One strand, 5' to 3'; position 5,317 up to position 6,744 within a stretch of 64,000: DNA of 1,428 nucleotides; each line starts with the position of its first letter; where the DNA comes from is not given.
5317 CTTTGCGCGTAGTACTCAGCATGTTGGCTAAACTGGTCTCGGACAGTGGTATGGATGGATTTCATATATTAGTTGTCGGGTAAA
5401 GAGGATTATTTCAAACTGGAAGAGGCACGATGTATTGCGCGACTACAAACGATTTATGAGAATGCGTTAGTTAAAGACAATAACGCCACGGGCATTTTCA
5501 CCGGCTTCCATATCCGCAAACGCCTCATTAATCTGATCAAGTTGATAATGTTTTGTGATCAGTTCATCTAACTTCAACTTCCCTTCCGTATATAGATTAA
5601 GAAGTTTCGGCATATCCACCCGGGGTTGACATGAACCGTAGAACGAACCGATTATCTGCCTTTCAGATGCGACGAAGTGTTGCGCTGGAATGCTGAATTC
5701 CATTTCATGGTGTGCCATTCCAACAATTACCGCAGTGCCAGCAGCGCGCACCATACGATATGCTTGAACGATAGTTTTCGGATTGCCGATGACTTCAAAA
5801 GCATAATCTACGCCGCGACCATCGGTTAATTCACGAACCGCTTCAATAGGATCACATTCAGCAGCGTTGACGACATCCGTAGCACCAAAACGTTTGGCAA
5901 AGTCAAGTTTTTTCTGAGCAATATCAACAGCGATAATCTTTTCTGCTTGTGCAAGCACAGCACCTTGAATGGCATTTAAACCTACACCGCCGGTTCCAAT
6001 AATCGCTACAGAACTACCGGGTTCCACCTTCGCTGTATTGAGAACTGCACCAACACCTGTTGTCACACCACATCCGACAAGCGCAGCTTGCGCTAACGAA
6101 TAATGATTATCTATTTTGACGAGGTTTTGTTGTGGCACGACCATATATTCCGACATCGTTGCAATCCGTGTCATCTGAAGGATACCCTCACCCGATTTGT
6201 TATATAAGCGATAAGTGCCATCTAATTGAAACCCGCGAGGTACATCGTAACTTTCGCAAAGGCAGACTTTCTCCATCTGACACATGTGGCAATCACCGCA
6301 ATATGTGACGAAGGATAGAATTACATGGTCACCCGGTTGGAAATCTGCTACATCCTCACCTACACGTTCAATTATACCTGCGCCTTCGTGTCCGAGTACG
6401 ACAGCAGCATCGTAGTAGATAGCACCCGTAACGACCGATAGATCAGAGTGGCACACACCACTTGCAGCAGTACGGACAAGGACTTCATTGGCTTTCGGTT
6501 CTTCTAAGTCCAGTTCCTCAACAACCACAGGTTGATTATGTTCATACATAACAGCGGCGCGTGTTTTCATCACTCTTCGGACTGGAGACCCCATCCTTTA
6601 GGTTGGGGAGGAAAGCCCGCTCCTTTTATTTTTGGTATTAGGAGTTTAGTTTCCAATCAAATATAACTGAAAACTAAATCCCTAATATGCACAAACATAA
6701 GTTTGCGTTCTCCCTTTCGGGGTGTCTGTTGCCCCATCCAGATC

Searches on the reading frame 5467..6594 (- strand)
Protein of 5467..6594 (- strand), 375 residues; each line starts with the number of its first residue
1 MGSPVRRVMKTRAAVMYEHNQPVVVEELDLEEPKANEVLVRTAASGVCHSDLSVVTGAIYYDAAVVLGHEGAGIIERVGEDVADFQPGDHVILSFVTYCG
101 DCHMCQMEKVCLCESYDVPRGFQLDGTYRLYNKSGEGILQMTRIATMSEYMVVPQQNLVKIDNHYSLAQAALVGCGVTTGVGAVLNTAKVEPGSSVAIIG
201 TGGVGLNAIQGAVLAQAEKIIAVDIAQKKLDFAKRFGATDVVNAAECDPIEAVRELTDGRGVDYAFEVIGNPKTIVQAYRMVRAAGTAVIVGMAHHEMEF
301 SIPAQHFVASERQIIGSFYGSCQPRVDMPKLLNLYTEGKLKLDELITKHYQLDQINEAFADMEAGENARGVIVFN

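Call 15: search_protein_families(library=pfam, proteins=[window:5467-6570:-], max_evalue=0.001)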
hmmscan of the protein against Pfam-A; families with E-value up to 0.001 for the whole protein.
window:5467-6570:- (367 aa): 4 families
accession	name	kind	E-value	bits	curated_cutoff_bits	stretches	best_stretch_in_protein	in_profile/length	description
PF00107.32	ADH_zinc_N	-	3.6e-34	117.9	31.8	1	195-327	1-127/129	Zinc-binding dehydrogenase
PF08240.17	ADH_N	-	6.1e-25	87.9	23.5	1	27-154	2-103/104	Alcohol dehydrogenase GroES-like domain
PF16912.11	Glu_dehyd_C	-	1.5e-11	44.7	34.9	1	179-355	26-202/211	Glucose dehydrogenase C-terminus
PF13602.12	ADH_zinc_N_2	-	1.8e-11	45.5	27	1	229-359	2-128/134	Zinc-binding dehydrogenase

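Call 41: find_encoding_contigs(protein=window:5467-6570:-, flank=3000, max_places=8)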
Protein window:5467-6570:- (367 aa): no gene with exactly this product is on record in the collection.

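Call 44: find_encoding_contigs(protein=window:5467-6594:-, flank=3000, max_places=8)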
Protein window:5467-6594:- (375 aa): no gene with exactly this product is on record in the collection.

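Call 61: find_homologous_proteins(query=window:5467-6570:-, max_evalue=1e-100)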
Query window:5467-6570:- (367 aa): 1603 proteins with E <= 1e-100 among 8000 candidates; the best 120 are listed.
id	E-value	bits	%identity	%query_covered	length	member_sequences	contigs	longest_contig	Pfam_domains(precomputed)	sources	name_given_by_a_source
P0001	9.1e-238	806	99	100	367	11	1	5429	PF00107.33,PF16912.12,PF13602.13,PF08240.18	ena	-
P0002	4.4e-220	748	91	100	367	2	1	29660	PF00107.33,PF16912.12,PF13602.13,PF08240.18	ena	-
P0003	3.9e-219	745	90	100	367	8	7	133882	PF00107.33,PF16912.12,PF13602.13,PF08240.18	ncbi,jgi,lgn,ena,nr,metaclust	ncbi:MAG: Zn-dependent alcohol dehydrogenase [Candidatus Poribacteria bacterium]|nr:Zn-dependent alc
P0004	7.2e-219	744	90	100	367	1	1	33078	PF00107.33,PF16912.12,PF13602.13,PF08240.18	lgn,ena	-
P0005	1.3e-218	743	90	100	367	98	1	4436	PF00107.33,PF16912.12,PF13602.13,PF08240.18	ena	-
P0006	8.2e-218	740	90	100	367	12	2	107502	PF00107.33,PF16912.12,PF13602.13,PF08240.18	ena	-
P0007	1.4e-216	736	90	100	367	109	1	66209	PF00107.33,PF16912.12,PF13602.13,PF08240.18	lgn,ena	-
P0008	1.0e-215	734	88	100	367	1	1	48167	PF00107.33,PF16912.12,PF13602.13,PF08240.18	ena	-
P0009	2.6e-215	732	89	100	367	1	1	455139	PF00107.33,PF16912.12,PF13602.13,PF08240.18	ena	-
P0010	3.5e-215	732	88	100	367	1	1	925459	PF00107.33,PF16912.12,PF13602.13,PF08240.18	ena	-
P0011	1.3e-214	730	87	100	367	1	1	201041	PF00107.33,PF16912.12,PF13602.13,PF08240.18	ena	-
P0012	1.7e-214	730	89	100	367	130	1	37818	PF00107.33,PF16912.12,PF13602.13,PF08240.18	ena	-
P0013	4.4e-214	728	87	100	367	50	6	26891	PF00107.33,PF16912.12,PF13602.13,PF08240.18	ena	-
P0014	8.8e-214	727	89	100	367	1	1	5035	PF00107.33,PF16912.12,PF13602.13,PF08240.18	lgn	-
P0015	9.7e-214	727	88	100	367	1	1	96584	PF00107.33,PF16912.12,PF13602.13,PF08240.18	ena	-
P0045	4.2e-208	708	86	100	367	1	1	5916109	PF00107.33,PF16912.12,PF13602.13,PF08240.18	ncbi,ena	-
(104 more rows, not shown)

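Call 62: find_encoding_contigs(protein=P0001, flank=4000, max_places=4)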
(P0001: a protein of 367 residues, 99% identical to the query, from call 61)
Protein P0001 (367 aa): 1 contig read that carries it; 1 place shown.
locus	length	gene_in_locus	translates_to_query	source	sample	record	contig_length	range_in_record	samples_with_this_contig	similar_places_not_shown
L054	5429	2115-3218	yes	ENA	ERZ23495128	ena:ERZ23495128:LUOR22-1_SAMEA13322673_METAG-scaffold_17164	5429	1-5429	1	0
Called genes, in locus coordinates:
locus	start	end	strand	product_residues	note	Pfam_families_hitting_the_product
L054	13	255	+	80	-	PF05336:rhaM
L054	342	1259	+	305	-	-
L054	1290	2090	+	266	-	PF01261:AP_endonuc_2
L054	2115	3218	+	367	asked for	PF08240:ADH_N, PF16912:Glu_dehyd_C, PF00107:ADH_zinc_N, PF13602:ADH_zinc_N_2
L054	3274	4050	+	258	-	PF03141:Methyltransf_29 (weak), PF13489:Methyltransf_23, PF01209:Ubie_methyltran, PF13847:Methyltransf_31, PF08241:Methyltransf_11, PF08242:Methyltransf_12, PF13649:Methyltransf_25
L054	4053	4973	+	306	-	PF03781:FGE-sulfatase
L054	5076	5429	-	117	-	?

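Call 63: find_encoding_contigs(protein=P0002, flank=3000, max_places=3)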
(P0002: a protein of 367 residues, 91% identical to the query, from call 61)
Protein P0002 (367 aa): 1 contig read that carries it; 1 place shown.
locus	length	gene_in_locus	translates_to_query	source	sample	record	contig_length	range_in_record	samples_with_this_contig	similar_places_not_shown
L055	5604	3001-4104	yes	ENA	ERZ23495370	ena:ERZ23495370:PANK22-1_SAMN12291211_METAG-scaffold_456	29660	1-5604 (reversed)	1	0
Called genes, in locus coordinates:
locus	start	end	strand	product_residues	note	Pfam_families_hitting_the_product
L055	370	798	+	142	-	PF00293:NUDIX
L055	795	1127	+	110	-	PF05336:rhaM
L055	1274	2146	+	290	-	-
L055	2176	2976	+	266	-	PF01261:AP_endonuc_2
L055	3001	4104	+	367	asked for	PF08240:ADH_N, PF16912:Glu_dehyd_C, PF00107:ADH_zinc_N, PF13602:ADH_zinc_N_2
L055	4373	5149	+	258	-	PF01209:Ubie_methyltran, PF03141:Methyltransf_29 (weak), PF13489:Methyltransf_23, PF13847:Methyltransf_31, PF08241:Methyltransf_11, PF08242:Methyltransf_12, PF13649:Methyltransf_25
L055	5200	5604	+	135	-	?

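Call 64: find_encoding_contigs(protein=P0003, flank=3000, max_places=4)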
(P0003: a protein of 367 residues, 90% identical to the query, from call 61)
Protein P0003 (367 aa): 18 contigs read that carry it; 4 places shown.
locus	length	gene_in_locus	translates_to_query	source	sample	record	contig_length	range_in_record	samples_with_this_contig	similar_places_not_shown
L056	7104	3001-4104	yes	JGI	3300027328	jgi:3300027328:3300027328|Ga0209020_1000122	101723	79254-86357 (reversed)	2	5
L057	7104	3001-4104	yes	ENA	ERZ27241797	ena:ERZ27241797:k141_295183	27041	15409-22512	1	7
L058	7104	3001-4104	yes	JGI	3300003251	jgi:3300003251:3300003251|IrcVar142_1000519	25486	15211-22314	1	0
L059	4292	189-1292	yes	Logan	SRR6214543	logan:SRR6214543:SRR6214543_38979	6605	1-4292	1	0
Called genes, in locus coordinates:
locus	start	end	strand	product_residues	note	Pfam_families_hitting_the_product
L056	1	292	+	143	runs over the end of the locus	PF00293:NUDIX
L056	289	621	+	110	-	PF05336:rhaM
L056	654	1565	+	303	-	-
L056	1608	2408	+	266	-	PF01261:AP_endonuc_2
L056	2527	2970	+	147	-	-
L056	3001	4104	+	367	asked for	PF08240:ADH_N, PF16912:Glu_dehyd_C, PF00107:ADH_zinc_N, PF13602:ADH_zinc_N_2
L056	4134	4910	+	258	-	PF01209:Ubie_methyltran, PF03141:Methyltransf_29 (weak), PF13489:Methyltransf_23, PF13847:Methyltransf_31, PF08241:Methyltransf_11, PF08242:Methyltransf_12, PF13649:Methyltransf_25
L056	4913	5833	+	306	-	PF03781:FGE-sulfatase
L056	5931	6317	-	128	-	-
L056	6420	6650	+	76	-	-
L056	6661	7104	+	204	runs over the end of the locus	-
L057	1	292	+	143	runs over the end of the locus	PF00293:NUDIX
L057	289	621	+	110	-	PF05336:rhaM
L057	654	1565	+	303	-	-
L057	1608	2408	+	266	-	PF01261:AP_endonuc_2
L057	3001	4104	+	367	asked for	PF08240:ADH_N, PF16912:Glu_dehyd_C, PF00107:ADH_zinc_N, PF13602:ADH_zinc_N_2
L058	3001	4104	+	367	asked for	PF08240:ADH_N, PF16912:Glu_dehyd_C, PF00107:ADH_zinc_N, PF13602:ADH_zinc_N_2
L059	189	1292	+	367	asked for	PF08240:ADH_N, PF16912:Glu_dehyd_C, PF00107:ADH_zinc_N, PF13602:ADH_zinc_N_2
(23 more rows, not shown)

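Call 82: find_encoding_contigs(protein=P0045, flank=4000, max_places=3)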
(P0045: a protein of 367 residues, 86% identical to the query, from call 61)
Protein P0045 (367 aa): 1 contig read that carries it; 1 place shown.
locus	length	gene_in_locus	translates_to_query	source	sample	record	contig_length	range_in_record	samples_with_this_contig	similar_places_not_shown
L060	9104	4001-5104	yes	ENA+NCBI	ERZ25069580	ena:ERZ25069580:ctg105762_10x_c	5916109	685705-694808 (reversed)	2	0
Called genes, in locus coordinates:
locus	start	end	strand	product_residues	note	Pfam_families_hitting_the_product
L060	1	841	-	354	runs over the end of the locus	PF00092:VWA, PF13519:VWA_2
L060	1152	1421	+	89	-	-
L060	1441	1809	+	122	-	PF00293:NUDIX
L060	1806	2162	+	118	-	PF05336:rhaM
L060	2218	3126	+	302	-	-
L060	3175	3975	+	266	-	PF01261:AP_endonuc_2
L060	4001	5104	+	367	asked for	PF08240:ADH_N, PF16912:Glu_dehyd_C, PF00107:ADH_zinc_N, PF13602:ADH_zinc_N_2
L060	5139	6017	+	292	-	PF05685:Uma2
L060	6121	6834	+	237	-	PF05685:Uma2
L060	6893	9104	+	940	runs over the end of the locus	PF00092:VWA, PF13519:VWA_2, PF13768:VWA_3, PF05762:VWA_CoxE, PF00092:VWA, PF13519:VWA_2, PF13768:VWA_3, PF07090:GATase1_like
